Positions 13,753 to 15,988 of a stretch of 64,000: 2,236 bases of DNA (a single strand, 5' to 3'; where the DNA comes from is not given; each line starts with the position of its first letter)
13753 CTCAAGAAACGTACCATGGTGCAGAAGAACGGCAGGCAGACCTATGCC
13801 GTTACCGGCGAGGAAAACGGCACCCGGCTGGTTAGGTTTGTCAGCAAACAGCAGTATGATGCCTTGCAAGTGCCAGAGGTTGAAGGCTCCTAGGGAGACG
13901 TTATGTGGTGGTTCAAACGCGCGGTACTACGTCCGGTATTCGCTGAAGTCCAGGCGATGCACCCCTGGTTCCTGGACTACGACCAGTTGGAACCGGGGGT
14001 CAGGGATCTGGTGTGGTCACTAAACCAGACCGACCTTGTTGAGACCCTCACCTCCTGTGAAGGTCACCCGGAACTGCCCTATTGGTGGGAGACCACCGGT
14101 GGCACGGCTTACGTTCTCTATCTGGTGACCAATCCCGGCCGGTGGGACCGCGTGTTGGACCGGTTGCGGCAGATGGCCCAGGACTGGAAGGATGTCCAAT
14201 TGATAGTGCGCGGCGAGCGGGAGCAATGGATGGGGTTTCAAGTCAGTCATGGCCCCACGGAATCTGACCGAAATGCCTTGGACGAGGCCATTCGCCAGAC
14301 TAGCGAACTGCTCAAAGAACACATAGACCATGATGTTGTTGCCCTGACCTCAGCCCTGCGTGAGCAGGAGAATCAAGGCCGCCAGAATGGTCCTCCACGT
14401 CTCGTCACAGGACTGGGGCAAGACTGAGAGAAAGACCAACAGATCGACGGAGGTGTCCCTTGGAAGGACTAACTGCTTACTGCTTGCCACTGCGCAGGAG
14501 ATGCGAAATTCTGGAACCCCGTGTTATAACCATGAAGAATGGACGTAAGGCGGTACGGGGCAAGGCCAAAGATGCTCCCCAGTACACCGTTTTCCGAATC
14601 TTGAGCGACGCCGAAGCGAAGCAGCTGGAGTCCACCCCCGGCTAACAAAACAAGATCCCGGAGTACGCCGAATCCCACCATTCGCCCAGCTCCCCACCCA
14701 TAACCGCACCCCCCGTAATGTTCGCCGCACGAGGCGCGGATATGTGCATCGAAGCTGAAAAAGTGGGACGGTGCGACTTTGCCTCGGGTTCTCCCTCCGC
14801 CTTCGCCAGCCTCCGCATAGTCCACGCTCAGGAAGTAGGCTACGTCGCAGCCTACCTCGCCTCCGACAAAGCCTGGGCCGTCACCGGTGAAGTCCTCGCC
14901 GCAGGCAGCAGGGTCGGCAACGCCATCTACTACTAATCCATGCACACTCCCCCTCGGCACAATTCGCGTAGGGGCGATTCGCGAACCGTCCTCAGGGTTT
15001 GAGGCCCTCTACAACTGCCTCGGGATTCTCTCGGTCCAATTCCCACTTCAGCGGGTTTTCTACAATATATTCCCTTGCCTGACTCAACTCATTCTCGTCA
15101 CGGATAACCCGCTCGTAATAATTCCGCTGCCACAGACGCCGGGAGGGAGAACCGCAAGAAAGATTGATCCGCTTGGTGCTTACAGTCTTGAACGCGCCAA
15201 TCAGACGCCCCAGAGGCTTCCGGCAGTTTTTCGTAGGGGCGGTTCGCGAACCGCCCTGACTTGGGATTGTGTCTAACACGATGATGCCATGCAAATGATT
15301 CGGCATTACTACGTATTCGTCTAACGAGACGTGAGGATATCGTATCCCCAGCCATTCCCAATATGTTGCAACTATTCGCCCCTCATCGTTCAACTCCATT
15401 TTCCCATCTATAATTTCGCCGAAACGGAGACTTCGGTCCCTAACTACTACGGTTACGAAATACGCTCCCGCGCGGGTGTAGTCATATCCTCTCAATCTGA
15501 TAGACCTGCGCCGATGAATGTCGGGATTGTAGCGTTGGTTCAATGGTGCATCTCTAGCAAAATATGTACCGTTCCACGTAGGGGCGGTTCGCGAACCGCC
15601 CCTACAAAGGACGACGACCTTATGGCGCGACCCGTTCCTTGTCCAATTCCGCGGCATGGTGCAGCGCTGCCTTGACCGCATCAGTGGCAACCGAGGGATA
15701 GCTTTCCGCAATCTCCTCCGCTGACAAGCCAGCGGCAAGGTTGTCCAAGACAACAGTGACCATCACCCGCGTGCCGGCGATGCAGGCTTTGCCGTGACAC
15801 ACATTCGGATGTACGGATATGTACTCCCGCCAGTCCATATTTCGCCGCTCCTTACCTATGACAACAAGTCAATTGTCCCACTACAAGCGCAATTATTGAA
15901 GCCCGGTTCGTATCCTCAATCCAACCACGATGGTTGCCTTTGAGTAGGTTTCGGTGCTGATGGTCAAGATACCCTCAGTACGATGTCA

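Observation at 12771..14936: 224-bp direct duplication of the SDR gene 3' end brackets a 1.7-kb lower-G+C insertion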

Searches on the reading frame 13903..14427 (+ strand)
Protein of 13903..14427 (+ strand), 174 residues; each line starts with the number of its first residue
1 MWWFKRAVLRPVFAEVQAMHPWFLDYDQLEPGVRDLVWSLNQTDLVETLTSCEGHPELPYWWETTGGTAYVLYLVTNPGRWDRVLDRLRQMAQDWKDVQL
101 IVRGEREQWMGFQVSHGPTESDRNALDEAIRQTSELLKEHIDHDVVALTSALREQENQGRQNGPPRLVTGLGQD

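Call 6: search_protein_families(library=pfam, proteins=[window:13903-14427:+], max_evalue=0.01)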
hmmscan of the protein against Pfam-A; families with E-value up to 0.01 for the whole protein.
window:13903-14427:+ (174 aa): 0 families

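Call 7: search_protein_families(library=phrogs, proteins=[window:13903-14427:+], max_evalue=0.1)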
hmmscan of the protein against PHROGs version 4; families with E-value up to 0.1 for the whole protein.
window:13903-14427:+ (174 aa): 3 families
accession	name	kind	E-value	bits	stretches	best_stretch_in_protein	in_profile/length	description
phrog_11112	-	unknown function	0.018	15.9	1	27-97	28-90/165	-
phrog_21654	-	unknown function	0.035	15.1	1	27-99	41-109/171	-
phrog_7413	-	unknown function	0.061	14.4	0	28-58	28-58/156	-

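Call 8: search_protein_families(library=ncbifam, proteins=[window:13903-14427:+], max_evalue=0.1)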
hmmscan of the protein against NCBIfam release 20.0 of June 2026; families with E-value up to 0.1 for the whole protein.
window:13903-14427:+ (174 aa): 0 families

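Call 12: find_encoding_contigs(protein=window:13903-14427:+, flank=8000)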
Protein window:13903-14427:+ (174 aa): no gene with exactly this product is on record in the collection.

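Call 20: find_related_loci(query=window:13903-14427:+, collection=genome_contigs, flank=6000)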
Query window:13903-14427:+ (174 aa) in genome_contigs; peptide patterns used: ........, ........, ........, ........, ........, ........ (x = any residue, [..] = any of these).
80 stretches matched a pattern; 37 encode a relative of the query (tblastn E <= 1e-3); 37 distinct loci.
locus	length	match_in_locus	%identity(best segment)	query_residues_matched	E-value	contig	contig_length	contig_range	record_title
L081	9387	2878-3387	84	1-170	1e-95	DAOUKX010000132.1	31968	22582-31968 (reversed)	MAG TPA_asm: Dehalococcoidia bacterium isolate S8_365 366290, whole genome shotgun sequence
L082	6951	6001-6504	78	1-168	7e-88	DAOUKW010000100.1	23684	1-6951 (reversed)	MAG TPA_asm: Dehalococcoidia bacterium isolate S8_363 259391, whole genome shotgun sequence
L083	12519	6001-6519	76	1-173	1e-86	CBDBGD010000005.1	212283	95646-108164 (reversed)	MAG: Dehalococcoidia bacterium isolate 071da621-6304-4d5e-9b44-e96b0957c40d genome assembly, contig: contig_5, whole gen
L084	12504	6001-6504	76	1-168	3e-85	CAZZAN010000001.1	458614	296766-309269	MAG TPA_asm: uncultured Dehalococcoidia bacterium isolate SRP109090_co2_117 genome assembly, contig: NODE_1_length_45861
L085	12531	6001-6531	73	1-174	4e-84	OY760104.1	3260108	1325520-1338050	MAG: Dehalococcoidia bacterium isolate 85321599-0a94-4039-bbde-d148f9b3e6b5 genome assembly, chromosome: 1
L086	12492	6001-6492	76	1-164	2e-83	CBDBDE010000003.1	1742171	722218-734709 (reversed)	MAG: Dehalococcoidia bacterium isolate 507f7452-7ab4-464d-beb7-7b563f49c2fc genome assembly, contig: contig_3, whole gen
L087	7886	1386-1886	76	1-164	4e-83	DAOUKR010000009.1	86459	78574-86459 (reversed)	MAG TPA_asm: Dehalococcoidia bacterium isolate S7_355 k113_3673996, whole genome shotgun sequence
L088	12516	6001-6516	73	1-172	4e-82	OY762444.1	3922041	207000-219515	MAG: Dehalococcoidia bacterium isolate 1bd329a7-1418-4194-a07e-3fe2e7ca1f7c genome assembly, chromosome: 1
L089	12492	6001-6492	74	1-164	5e-82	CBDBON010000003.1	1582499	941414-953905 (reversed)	MAG: Dehalococcoidia bacterium isolate 9921cebc-1ecd-45eb-8f87-5c4807b2865b genome assembly, contig: contig_3, whole gen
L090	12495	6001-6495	73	1-165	6e-82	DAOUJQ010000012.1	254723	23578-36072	MAG TPA_asm: Dehalococcoidia bacterium isolate S34_275 k113_1502221, whole genome shotgun sequence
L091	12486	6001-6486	75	1-159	2e-80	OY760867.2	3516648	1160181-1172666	MAG: Dehalococcoidia bacterium isolate ec36dd00-29ce-491f-9a3f-6816ace52b4b genome assembly, chromosome: 1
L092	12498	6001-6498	75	1-163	9e-81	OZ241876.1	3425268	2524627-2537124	MAG: Dehalococcoidia bacterium isolate b1470796-69ac-4aa0-b6e4-18e19c42e4b2 genome assembly, chromosome: 1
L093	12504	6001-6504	71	1-168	4e-80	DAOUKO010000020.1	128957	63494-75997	MAG TPA_asm: Dehalococcoidia bacterium isolate S7_336 k113_153695, whole genome shotgun sequence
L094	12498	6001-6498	75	1-163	3e-80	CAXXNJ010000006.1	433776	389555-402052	MAG: Dehalococcoidia bacterium isolate 9ad22531-bf69-4ddd-ada6-f90d651dccb2 genome assembly, contig: contig_6, whole gen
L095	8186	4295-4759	77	1-155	9e-80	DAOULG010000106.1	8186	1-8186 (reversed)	MAG TPA_asm: Dehalococcoidia bacterium isolate S8_388 206477, whole genome shotgun sequence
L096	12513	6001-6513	71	1-168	9e-80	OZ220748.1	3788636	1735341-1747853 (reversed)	MAG: Dehalococcoidia bacterium isolate 6c7b36c8-b3ab-4b4c-a352-7e98d29eb5d7 genome assembly, chromosome: 1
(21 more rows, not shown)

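Call 21: find_homologous_proteins(query=window:13903-14427:+)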
Query window:13903-14427:+ (174 aa): 141 proteins with E <= 0.001 among 216 candidates; the best 120 are listed.
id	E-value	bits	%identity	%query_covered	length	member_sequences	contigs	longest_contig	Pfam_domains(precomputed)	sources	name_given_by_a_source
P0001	4.2e-116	403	100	100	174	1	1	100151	-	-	-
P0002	1.4e-93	330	84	98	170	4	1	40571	-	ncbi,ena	-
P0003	2.4e-86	306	78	97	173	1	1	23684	-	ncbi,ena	-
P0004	4.1e-86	305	78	98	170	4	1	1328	-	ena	-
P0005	1.6e-85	303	79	98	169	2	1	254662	-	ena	-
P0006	2.8e-83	296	75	99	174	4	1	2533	-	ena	-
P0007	4.1e-83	296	76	97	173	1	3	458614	-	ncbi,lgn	-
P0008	6.8e-82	292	73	98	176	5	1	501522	-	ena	-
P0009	1.9e-81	290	74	99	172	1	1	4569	-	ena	-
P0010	4.2e-81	289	77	98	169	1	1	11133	-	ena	-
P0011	6.2e-81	289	77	86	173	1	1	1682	-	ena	-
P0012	9.7e-81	288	75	94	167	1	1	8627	-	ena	-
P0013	1.2e-80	288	73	97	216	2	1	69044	-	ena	-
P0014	1.2e-80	288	76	94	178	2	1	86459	-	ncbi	-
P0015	3.0e-80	286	74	97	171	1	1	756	-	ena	-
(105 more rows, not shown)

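Call 40: predict_structure(alignment_id=A2)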
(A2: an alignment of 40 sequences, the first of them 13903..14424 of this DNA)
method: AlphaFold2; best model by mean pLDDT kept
length: 174 residues; sequences in the alignment: 40
mean_pLDDT: 54.0   pTM: 0.51
mean pLDDT of the five models: 54.0, 53.6, 53.5, 52.9, 49.2
residues with pLDDT >= 90: 1; 70-90: 43; 50-70: 50; < 50: 80
segments of 3 or more residues with pLDDT < 50: 1-26, 38-57, 146-174
pLDDT, mean of each block of 10 residues (from residue 1): 36 37 43 50 34 44 59 61 84 86 61 72 74 72 51 33 31 30
secondary structure, 60 per line:
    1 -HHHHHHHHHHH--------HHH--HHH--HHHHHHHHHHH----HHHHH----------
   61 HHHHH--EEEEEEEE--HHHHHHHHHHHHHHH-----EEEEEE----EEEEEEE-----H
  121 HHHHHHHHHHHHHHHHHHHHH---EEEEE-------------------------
elements in order: H2-12 H31-41 H46-50 H61-65 E68-75 H78-92 E98-103 E108-114 H120-141 E145-149
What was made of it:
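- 13903..14427 (+): ORF2, 174 aa, core gene of the operon, function unknown (invariant ...VETL[ST]SCEGHP... motif). The AlphaFold model is poor, pLDDT 54 (call 40).
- Tried and rejected: The AlphaFold model was too poor (pLDDT 54) to justify a fold search (call 40).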

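Call 44: find_related_loci(query=A2, collection=genome_contigs, flank=8000)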
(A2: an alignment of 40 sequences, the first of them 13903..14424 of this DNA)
Query A2 (174 aa) in genome_contigs; peptide patterns used: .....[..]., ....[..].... (x = any residue, [..] = any of these).
79 stretches matched a pattern; 54 encode a relative of the query (tblastn E <= 1e-3); 54 distinct loci.
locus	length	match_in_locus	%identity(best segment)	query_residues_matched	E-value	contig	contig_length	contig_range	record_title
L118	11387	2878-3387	84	1-170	3e-95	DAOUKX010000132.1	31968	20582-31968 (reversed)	MAG TPA_asm: Dehalococcoidia bacterium isolate S8_365 366290, whole genome shotgun sequence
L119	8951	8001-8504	78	1-168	1e-87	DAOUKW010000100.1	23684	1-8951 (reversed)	MAG TPA_asm: Dehalococcoidia bacterium isolate S8_363 259391, whole genome shotgun sequence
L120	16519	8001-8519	76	1-173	2e-86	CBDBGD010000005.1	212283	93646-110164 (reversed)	MAG: Dehalococcoidia bacterium isolate 071da621-6304-4d5e-9b44-e96b0957c40d genome assembly, contig: contig_5, whole gen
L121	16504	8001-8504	76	1-168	5e-85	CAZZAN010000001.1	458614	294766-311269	MAG TPA_asm: uncultured Dehalococcoidia bacterium isolate SRP109090_co2_117 genome assembly, contig: NODE_1_length_45861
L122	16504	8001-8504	74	1-168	2e-84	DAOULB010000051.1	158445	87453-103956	MAG TPA_asm: Dehalococcoidia bacterium isolate S8_378 391335, whole genome shotgun sequence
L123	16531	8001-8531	73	1-174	8e-84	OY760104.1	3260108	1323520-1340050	MAG: Dehalococcoidia bacterium isolate 85321599-0a94-4039-bbde-d148f9b3e6b5 genome assembly, chromosome: 1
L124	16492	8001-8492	76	1-164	4e-83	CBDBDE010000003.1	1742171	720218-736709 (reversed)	MAG: Dehalococcoidia bacterium isolate 507f7452-7ab4-464d-beb7-7b563f49c2fc genome assembly, contig: contig_3, whole gen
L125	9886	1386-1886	76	1-164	8e-83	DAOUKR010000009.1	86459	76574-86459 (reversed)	MAG TPA_asm: Dehalococcoidia bacterium isolate S7_355 k113_3673996, whole genome shotgun sequence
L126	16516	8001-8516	73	1-172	7e-82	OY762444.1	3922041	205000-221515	MAG: Dehalococcoidia bacterium isolate 1bd329a7-1418-4194-a07e-3fe2e7ca1f7c genome assembly, chromosome: 1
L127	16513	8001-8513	71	1-171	6e-82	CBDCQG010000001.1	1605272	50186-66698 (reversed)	MAG: Dehalococcoidia bacterium isolate 3fbff2ca-e395-4b82-b99e-5caa4fe2b8c1 genome assembly, contig: contig_1, whole gen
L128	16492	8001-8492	74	1-164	9e-82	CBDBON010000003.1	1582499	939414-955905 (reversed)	MAG: Dehalococcoidia bacterium isolate 9921cebc-1ecd-45eb-8f87-5c4807b2865b genome assembly, contig: contig_3, whole gen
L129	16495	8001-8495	73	1-165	1e-81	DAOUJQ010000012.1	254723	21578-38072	MAG TPA_asm: Dehalococcoidia bacterium isolate S34_275 k113_1502221, whole genome shotgun sequence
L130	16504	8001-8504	71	1-168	4e-81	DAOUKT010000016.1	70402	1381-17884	MAG TPA_asm: Dehalococcoidia bacterium isolate S7_359 k113_1922052, whole genome shotgun sequence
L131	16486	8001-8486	75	1-159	3e-80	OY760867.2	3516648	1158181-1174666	MAG: Dehalococcoidia bacterium isolate ec36dd00-29ce-491f-9a3f-6816ace52b4b genome assembly, chromosome: 1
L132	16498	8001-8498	75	1-163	2e-80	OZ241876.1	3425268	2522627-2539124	MAG: Dehalococcoidia bacterium isolate b1470796-69ac-4aa0-b6e4-18e19c42e4b2 genome assembly, chromosome: 1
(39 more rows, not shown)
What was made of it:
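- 13903..14427 (+): 54 genome loci, one per genome (call 44).
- It is a single-copy operon in 54 genomes (call 44).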

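Call 73: search_solved_structures(query=A2, max_evalue=1)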
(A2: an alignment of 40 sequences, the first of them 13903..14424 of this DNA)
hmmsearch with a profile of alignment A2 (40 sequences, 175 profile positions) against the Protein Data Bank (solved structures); distinct sequences matched with E-value up to 1: 1.
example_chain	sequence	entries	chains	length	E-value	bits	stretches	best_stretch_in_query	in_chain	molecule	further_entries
2aoq_A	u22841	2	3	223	0.79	12.4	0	77-141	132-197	DNA mismatch repair protein mutH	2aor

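Call 77: search_protein_families(library=padloc, proteins=[window:13903-14424:+], max_evalue=0.1)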
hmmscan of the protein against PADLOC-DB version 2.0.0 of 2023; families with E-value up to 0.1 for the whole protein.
window:13903-14424:+ (174 aa): 0 families

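Call 82: search_protein_representatives(alignment_id=A2)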
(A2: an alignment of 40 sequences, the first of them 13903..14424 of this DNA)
Query: 40 sequences, 175 profile positions. Proteins with E-value up to 0.001 (for the whole library): 43; up to 1e-10: 13; up to 1e-30: 5. The best 43 are listed.
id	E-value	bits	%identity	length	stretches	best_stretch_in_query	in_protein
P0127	3.0e-57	209.2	-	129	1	1-133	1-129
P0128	2.4e-48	180.2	-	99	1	1-80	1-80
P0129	2.7e-46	173.5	-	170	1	1-144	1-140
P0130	1.2e-42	161.6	-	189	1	27-172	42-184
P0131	1.1e-39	151.9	-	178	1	11-79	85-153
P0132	1.1e-26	109.6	-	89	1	100-175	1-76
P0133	2.2e-26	108.7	-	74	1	1-48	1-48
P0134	5.0e-26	107.5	-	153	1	18-153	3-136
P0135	5.6e-26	107.3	-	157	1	11-158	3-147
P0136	6.1e-23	97.5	-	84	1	76-158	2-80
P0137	1.4e-17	80.0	-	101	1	112-175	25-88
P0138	3.9e-17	78.5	-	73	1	71-146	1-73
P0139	5.8e-16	74.7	-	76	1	113-171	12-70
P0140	1.2e-10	57.5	-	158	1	2-86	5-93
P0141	6.7e-10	55.0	-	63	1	99-158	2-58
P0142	4.7e-09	52.3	-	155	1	3-142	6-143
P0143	6.6e-08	48.5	-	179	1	3-136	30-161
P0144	1.0e-06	44.6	-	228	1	2-135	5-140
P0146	1.4e-05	40.9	-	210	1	28-92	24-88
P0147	2.3e-05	40.2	-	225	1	26-92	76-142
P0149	3.9e-05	39.5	-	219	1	27-92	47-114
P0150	4.8e-05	39.2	-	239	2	28-93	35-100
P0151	4.9e-05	39.1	-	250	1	26-91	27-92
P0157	1.1e-04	38.0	-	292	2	11-58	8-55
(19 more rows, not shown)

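Call 83: search_protein_families(library=pfam, proteins=[P0140, P0142, P0143, P0144, P0146, P0147, P0149, P0150, P0151, P0157], max_evalue=0.01)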
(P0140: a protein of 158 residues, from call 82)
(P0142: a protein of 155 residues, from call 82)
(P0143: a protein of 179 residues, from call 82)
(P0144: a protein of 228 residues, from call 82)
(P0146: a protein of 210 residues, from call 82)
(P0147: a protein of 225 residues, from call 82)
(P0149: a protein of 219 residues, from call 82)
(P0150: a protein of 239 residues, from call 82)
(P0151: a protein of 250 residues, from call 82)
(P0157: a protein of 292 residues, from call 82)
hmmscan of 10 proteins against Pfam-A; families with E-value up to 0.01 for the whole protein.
P0140 (158 aa): 0 families

P0142 (155 aa): 1 family
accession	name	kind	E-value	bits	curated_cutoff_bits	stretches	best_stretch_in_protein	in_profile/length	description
PF21715.3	CggR_N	-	0.0059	16.7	30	0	120-142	14-35/71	CggR N-terminal DNA binding domain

P0143 (179 aa): 0 families

P0144 (228 aa): 0 families

P0146 (210 aa): 0 families

P0147 (225 aa): 0 families

P0149 (219 aa): 1 family
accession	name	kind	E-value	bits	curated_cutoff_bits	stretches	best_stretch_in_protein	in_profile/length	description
PF03533.19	SPO11_like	-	0.00028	21.3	24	0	194-218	14-38/43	SPO11 homologue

P0150 (239 aa): 0 families

P0151 (250 aa): 0 families

P0157 (292 aa): 0 families

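Call 88: search_protein_families(library=pfam, proteins=[L096:4603-5166:-, L096:6967-7473:-], max_evalue=0.00001)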
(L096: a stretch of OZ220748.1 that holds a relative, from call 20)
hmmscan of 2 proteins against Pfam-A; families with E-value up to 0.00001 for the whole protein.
L096:4603-5166:- (187 aa): 0 families

L096:6967-7473:- (168 aa): 1 family
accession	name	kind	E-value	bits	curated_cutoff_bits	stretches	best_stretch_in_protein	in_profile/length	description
PF07719.23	TPR_2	-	9.1e-06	25.9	27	0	102-134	2-34/34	Tetratricopeptide repeat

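Call 96: find_related_loci(query=A2, collection=viral_contigs, flank=8000)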
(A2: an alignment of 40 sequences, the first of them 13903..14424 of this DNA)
Query A2 (174 aa) in viral_contigs; peptide patterns used: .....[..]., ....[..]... (x = any residue, [..] = any of these).
6 stretches matched a pattern, but none encodes a relative of the query by tblastn (E <= 1e-3).
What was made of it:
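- Tried and rejected: The operon is absent from IMG/VR (call 96), so a phage origin was dropped.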

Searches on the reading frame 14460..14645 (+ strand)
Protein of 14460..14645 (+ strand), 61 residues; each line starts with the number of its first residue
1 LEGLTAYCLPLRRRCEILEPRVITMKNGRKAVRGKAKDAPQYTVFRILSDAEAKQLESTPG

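Call 6: search_protein_families(library=pfam, proteins=[window:14460-14645:+], max_evalue=0.01)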
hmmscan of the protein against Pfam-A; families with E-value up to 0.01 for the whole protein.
window:14460-14645:+ (61 aa): 1 family
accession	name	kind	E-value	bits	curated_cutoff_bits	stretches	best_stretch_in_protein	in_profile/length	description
PF18930.5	DUF5679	-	0.0051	17.4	27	1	7-35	1-29/40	Domain of unknown function (DUF5679)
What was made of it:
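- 14460..14645 (+): ORF3, 61 aa (TTG start here, ATG in relatives), a cysteine-less relative of DUF5679. Pfam DUF5679 E 0.005, below the cut-off (call 6).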

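Call 7: search_protein_families(library=phrogs, proteins=[window:14460-14645:+], max_evalue=0.1)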
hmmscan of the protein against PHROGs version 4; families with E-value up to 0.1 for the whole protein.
window:14460-14645:+ (61 aa): 0 families

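Call 8: search_protein_families(library=ncbifam, proteins=[window:14460-14645:+], max_evalue=0.1)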
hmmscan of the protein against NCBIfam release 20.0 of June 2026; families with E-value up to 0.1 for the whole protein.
window:14460-14645:+ (61 aa): 0 families

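Call 75: search_solved_structures(query=window:14460-14642:+, max_evalue=5)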
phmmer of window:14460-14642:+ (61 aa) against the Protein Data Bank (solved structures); distinct sequences matched with E-value up to 5: 5.
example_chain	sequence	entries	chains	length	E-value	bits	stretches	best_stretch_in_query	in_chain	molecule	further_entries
9l08_A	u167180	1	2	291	0.0063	19.9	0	35-56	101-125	Covalently Connected Cytochrome c555 trimer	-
3sz6_A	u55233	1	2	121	0.49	14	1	19-52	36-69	Conserved domain protein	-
3sik_A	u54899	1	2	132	0.57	13.8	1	19-52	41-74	Conserved domain protein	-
5e6n_A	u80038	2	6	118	0.66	13.6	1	8-50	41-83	Protein lgg-2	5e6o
5azh_A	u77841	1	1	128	0.76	13.4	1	8-50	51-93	EEEWEEL peptide,Protein lgg-2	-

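Call 77: search_protein_families(library=padloc, proteins=[window:14460-14642:+], max_evalue=0.1)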
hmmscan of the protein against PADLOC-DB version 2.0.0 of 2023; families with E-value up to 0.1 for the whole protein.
window:14460-14642:+ (61 aa): 0 families

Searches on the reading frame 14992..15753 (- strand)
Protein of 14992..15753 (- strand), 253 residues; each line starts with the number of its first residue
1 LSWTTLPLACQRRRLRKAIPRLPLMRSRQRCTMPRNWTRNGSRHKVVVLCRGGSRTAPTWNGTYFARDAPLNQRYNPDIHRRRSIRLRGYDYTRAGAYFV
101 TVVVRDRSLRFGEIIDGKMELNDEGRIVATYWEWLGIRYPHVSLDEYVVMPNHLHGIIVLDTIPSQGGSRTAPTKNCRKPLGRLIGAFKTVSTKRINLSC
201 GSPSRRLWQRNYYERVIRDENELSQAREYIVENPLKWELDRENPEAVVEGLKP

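Call 6: search_protein_families(library=pfam, proteins=[window:14992-15753:-], max_evalue=0.01)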
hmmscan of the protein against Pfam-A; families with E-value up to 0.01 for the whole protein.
window:14992-15753:- (253 aa): 1 family
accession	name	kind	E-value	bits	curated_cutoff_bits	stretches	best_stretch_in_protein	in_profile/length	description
PF01797.21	Y1_Tnp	-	0.0025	18.4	23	0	181-232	65-120/121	Transposase IS200 like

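Call 7: search_protein_families(library=phrogs, proteins=[window:14992-15753:-], max_evalue=0.1)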
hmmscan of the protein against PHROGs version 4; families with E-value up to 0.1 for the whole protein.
window:14992-15753:- (253 aa): 1 family
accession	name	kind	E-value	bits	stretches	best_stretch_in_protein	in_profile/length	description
phrog_18266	-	unknown function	0.00087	20.3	0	142-237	48-123/165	-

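Call 8: search_protein_families(library=ncbifam, proteins=[window:14992-15753:-], max_evalue=0.1)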
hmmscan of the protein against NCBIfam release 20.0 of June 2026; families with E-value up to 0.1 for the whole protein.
window:14992-15753:- (253 aa): 1 family
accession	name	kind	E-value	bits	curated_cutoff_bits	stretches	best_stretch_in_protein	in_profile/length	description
NF047646.1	REP_Tyr_transpos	equivalog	3.8e-17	62.5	80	1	93-239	7-136/146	REP-associated tyrosine transposase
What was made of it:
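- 14992..15753 (-): REP-associated tyrosine transposase (RAYT) gene with REP copies at 15233 and 15578 inside the open frame. NCBIfam REP_Tyr_transpos 3.8e-17, 62.5 bits, below the cut-off of 80 (call 8).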

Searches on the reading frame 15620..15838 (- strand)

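Call 6: search_protein_families(library=pfam, proteins=[window:15620-15838:-], max_evalue=0.01)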
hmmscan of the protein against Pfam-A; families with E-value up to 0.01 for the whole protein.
window:15620-15838:- (72 aa): 1 family
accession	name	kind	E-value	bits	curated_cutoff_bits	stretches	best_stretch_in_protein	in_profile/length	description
PF04255.20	DUF433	-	7.6e-21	74.1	23.6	1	7-60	1-54/56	Protein of unknown function (DUF433)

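Call 77: search_protein_families(library=padloc, proteins=[window:15620-15835:-], max_evalue=0.1)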
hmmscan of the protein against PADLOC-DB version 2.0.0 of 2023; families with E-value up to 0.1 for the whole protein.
window:15620-15835:- (71 aa): 0 families
